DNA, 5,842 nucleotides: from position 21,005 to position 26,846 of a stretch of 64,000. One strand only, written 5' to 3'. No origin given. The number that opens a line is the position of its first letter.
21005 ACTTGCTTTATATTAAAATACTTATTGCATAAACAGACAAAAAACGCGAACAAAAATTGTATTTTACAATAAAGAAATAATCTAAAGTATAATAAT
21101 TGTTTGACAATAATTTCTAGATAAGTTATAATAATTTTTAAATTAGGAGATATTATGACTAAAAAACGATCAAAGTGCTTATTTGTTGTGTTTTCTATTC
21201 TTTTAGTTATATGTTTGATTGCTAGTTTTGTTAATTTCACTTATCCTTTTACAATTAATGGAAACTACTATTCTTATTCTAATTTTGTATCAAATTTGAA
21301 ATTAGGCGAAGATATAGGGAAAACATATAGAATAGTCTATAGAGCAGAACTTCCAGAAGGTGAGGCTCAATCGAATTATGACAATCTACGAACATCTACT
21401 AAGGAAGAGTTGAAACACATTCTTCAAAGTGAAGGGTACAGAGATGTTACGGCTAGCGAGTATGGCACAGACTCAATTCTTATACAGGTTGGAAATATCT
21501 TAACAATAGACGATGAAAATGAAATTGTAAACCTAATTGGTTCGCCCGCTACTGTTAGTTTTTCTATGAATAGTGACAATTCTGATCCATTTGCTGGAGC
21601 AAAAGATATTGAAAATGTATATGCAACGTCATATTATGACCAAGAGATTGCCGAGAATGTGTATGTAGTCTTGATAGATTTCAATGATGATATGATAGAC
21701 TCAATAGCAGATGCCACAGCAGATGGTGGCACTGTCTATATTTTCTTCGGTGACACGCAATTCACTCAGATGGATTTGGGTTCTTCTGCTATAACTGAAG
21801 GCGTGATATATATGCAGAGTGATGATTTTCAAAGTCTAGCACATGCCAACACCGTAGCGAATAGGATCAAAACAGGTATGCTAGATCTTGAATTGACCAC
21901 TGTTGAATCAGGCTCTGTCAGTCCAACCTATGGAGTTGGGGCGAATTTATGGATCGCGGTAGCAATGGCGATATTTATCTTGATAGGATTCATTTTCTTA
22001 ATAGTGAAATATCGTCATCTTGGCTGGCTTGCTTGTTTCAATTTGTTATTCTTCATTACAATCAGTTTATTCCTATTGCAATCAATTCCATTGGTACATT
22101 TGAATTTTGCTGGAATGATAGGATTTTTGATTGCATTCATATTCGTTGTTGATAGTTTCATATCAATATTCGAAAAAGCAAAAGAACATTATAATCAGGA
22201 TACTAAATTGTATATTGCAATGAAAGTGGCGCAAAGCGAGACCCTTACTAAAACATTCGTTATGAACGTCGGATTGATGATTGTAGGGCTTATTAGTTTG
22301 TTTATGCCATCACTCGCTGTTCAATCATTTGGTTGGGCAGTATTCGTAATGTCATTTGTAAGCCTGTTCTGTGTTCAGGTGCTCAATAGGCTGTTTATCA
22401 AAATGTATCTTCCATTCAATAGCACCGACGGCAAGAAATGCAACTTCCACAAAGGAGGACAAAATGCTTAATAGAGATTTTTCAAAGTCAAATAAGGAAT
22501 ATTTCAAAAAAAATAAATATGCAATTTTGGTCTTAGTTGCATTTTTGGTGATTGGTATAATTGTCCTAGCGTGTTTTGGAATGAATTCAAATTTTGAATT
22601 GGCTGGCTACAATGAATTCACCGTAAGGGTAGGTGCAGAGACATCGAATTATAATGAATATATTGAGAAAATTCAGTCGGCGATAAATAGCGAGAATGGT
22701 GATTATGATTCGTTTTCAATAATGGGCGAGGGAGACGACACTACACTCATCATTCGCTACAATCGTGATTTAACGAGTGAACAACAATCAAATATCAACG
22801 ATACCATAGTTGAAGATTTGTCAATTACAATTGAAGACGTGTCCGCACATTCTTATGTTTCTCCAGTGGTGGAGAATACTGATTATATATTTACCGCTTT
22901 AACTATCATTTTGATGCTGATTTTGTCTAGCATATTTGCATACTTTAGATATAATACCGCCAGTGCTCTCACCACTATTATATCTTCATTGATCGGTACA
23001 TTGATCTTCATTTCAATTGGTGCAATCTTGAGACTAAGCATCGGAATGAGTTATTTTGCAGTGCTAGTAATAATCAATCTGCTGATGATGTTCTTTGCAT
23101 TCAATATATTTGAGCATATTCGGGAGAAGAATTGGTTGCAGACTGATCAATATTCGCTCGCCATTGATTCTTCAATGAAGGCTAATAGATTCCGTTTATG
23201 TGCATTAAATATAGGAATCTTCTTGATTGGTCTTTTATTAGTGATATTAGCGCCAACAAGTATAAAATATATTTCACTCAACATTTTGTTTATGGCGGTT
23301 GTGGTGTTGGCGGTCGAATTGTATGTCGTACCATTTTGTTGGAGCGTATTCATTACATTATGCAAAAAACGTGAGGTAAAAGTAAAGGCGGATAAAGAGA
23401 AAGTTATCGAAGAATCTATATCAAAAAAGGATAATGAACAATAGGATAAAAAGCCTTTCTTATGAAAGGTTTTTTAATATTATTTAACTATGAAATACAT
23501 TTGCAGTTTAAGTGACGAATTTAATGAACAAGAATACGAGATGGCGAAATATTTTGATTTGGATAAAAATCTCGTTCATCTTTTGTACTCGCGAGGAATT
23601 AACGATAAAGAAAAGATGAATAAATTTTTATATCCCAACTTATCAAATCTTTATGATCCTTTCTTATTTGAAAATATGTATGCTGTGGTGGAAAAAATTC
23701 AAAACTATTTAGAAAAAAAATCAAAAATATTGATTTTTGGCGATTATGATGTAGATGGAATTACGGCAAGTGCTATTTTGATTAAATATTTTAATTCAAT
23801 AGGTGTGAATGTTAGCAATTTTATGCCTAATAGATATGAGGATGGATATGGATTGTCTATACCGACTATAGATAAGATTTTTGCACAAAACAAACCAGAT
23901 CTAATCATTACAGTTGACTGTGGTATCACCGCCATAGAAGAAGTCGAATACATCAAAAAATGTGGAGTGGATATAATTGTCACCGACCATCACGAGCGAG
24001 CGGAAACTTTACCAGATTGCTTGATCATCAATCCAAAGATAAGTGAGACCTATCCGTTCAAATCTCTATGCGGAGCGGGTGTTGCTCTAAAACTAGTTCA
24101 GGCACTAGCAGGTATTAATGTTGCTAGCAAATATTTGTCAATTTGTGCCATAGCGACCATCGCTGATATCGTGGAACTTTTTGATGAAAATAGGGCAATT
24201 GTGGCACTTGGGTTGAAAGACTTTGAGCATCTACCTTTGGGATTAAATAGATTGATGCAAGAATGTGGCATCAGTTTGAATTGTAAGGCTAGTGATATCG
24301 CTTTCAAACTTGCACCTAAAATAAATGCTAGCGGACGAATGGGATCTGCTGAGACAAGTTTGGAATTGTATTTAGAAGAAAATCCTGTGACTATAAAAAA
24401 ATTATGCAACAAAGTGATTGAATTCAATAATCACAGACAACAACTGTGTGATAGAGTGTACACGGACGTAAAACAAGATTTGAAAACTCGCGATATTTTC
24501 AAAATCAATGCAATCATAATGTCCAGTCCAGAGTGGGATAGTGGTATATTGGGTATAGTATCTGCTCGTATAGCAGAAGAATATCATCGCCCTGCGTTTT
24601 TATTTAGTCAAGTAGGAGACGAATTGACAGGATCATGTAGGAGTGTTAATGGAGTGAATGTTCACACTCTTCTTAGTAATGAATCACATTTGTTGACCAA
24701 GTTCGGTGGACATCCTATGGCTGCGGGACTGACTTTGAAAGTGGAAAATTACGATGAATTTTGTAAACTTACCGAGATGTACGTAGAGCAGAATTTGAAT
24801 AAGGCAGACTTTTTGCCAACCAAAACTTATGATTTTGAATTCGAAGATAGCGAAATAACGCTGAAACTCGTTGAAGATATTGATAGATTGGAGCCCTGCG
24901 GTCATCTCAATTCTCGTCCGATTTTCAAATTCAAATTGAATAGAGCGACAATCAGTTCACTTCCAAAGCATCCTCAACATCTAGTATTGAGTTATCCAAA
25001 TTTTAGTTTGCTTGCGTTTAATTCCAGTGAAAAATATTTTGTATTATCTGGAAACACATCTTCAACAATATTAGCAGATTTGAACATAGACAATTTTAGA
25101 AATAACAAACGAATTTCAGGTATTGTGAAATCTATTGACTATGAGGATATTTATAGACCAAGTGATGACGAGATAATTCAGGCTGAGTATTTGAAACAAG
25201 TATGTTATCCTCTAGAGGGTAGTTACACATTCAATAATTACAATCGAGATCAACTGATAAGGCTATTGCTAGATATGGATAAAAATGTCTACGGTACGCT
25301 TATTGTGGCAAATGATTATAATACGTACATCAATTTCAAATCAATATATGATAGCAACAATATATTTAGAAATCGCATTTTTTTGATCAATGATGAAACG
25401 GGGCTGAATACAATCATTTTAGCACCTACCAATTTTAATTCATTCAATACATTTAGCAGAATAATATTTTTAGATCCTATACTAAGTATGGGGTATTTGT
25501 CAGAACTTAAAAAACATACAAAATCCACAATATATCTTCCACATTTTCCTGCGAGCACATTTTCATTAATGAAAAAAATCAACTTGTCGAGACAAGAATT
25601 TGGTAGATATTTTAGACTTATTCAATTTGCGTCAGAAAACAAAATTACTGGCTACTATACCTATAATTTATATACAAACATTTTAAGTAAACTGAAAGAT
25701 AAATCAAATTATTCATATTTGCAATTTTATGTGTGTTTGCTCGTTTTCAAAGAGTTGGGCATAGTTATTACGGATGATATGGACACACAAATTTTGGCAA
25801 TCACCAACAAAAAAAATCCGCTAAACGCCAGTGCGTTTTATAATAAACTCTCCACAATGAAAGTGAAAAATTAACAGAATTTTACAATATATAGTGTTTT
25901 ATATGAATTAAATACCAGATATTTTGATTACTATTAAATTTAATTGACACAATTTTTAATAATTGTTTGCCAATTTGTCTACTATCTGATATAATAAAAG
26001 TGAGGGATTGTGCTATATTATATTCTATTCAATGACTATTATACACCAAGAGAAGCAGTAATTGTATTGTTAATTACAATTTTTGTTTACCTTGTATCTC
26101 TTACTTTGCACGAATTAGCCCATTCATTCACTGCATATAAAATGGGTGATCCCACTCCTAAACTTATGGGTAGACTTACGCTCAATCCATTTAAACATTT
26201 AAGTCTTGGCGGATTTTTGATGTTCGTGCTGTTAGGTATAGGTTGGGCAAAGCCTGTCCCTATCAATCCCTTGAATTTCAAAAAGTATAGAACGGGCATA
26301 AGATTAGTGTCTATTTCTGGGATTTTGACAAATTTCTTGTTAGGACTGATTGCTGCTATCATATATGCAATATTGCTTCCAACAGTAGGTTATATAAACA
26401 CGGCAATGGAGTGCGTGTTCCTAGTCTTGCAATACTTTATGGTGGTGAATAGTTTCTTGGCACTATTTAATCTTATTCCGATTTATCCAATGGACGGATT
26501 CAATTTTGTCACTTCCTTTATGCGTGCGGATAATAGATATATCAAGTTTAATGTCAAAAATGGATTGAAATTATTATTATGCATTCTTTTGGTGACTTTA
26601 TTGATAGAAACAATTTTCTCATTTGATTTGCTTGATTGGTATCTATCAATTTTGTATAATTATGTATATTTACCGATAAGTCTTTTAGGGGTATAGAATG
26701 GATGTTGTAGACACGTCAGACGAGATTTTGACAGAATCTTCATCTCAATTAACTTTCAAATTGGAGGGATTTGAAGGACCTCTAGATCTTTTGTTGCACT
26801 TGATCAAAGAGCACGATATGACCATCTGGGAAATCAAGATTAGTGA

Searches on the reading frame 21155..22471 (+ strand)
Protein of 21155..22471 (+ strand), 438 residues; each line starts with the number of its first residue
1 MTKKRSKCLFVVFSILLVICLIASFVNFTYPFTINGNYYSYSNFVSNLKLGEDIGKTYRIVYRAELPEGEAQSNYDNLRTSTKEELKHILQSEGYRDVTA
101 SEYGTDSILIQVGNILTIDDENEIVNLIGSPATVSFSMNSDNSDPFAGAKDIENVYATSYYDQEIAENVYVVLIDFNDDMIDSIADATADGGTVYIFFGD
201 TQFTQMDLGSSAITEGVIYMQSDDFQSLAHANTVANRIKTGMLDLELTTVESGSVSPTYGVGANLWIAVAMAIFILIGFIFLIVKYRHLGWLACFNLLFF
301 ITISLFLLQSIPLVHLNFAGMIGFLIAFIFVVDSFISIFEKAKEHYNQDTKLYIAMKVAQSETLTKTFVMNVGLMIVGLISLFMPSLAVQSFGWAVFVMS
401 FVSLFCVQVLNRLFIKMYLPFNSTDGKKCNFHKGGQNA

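Call 45: search_protein_families(library=ncbifam, proteins=[window:21155-22471:+], max_evalue=0.00001)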
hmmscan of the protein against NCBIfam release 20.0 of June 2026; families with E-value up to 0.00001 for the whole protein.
window:21155-22471:+ (438 aa): 14 families
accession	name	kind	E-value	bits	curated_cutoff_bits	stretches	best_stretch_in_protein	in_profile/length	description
NF009583.0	PRK13024.1-3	subfamily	2.4e-23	82.1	721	1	227-418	241-431/755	protein translocase subunit SecDF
NF046001.1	SecDF_plasm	equivalog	3.1e-23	81.8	500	1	205-427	293-512/878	protein translocase subunit SecDF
TIGR01129.1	secD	equivalog_domain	7.3e-23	81.4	244.4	1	156-414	142-396/397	protein translocase subunit SecD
TIGR00916.1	2A0604s01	subfamily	8.4e-18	64.8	148.6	1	199-405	25-228/231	SecD/SecF family protein translocase subunit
NF011315.0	PRK14726.1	equivalog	1.1e-16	60.2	1249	1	157-419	267-525/855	protein translocase subunit SecDF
NF009585.0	PRK13024.1-5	equivalog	1.1e-14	53.4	1037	1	227-419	457-648/993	protein translocase subunit SecDF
NF009545.0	PRK12933.1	equivalog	3e-12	45.8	728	1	226-413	401-588/604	protein translocase subunit SecD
NF037998.2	RND_1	equivalog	3e-12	45.1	400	1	225-419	405-599/1237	protein translocase SecDF, variant type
NF009584.0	PRK13024.1-4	equivalog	4.4e-12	45.2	1171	1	39-419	23-413/759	protein translocase subunit SecDF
NF009581.0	PRK13024.1-1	equivalog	1.6e-10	39.8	1058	1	43-422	27-414/752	protein translocase subunit SecDF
NF009580.0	PRK13023.1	equivalog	7.4e-10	37.7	1153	1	170-418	201-447/775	protein translocase subunit SecDF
NF009582.0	PRK13024.1-2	equivalog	1.4e-08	33.2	723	1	229-419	299-488/859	protein translocase subunit SecDF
NF006218.0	PRK08343.1-4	subfamily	1.8e-08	33.6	383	1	81-351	58-327/392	preprotein translocase subunit SecD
NF045752.1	MPN396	equivalog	2.4e-08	32.3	1100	1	269-424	506-660/969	MPN396 family protein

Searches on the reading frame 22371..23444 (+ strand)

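Call 45: search_protein_families(library=ncbifam, proteins=[window:22371-23444:+], max_evalue=0.00001)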
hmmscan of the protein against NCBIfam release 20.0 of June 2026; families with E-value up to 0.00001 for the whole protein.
window:22371-23444:+ (357 aa): 4 families
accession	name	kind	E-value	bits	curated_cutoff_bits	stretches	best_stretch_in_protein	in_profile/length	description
NF046001.1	SecDF_plasm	equivalog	2.4e-21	75.5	500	1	37-334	529-853/878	protein translocase subunit SecDF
NF009581.0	PRK13024.1-1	equivalog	1.9e-11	42.8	1058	1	26-347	435-745/752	protein translocase subunit SecDF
TIGR00966.2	transloc_SecF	equivalog_domain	3.4e-11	43.1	160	1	44-307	3-259/279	protein translocase subunit SecF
NF009583.0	PRK13024.1-3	subfamily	1e-09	37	721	1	32-338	447-744/755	protein translocase subunit SecDF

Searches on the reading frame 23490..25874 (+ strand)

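Call 45: search_protein_families(library=ncbifam, proteins=[window:23490-25874:+], max_evalue=0.00001)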
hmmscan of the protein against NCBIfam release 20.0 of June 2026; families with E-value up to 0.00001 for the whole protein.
window:23490-25874:+ (794 aa): 5 families
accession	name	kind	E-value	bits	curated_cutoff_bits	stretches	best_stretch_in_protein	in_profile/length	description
TIGR00644.1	recJ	equivalog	1.2e-139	466.1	396.9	1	28-547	5-544/546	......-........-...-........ exonuclease RecJ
NF008290.0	PRK11070.1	equivalog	5.8e-74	249.6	900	1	24-549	22-574/577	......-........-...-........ exonuclease RecJ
NF053576.1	RecJ_archaeal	equivalog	2.4e-21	76.1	360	2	68-217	2-142/452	RecJ family nuclease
NF040701.1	RecJ_Meth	equivalog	8e-14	51.2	550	1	76-237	6-162/449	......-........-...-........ exonuclease RecJ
NF053575.1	GAN_nuclease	exception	1.2e-07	30.7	850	1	61-220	8-162/467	GINS-associated RecJ family nuclease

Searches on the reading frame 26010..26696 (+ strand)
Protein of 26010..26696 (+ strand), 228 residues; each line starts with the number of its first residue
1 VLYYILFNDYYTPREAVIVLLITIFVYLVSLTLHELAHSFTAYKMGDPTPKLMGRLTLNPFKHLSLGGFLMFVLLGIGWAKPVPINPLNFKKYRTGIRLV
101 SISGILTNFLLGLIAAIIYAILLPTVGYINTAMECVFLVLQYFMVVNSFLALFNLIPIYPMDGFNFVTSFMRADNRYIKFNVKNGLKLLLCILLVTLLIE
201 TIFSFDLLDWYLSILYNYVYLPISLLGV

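Call 45: search_protein_families(library=ncbifam, proteins=[window:26010-26696:+], max_evalue=0.00001)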
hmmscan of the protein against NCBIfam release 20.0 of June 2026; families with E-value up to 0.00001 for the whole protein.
window:26010-26696:+ (228 aa): 0 families

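Call 47: search_protein_families(library=pfam, proteins=[window:26010-26696:+], max_evalue=0.00001)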
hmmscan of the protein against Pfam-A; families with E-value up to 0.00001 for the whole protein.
window:26010-26696:+ (228 aa): 1 family
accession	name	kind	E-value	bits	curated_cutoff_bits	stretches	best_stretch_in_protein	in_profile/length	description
PF02163.28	Peptidase_M50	-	9.5e-12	45.2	27.2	1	133-192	156-216/221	Peptidase family M50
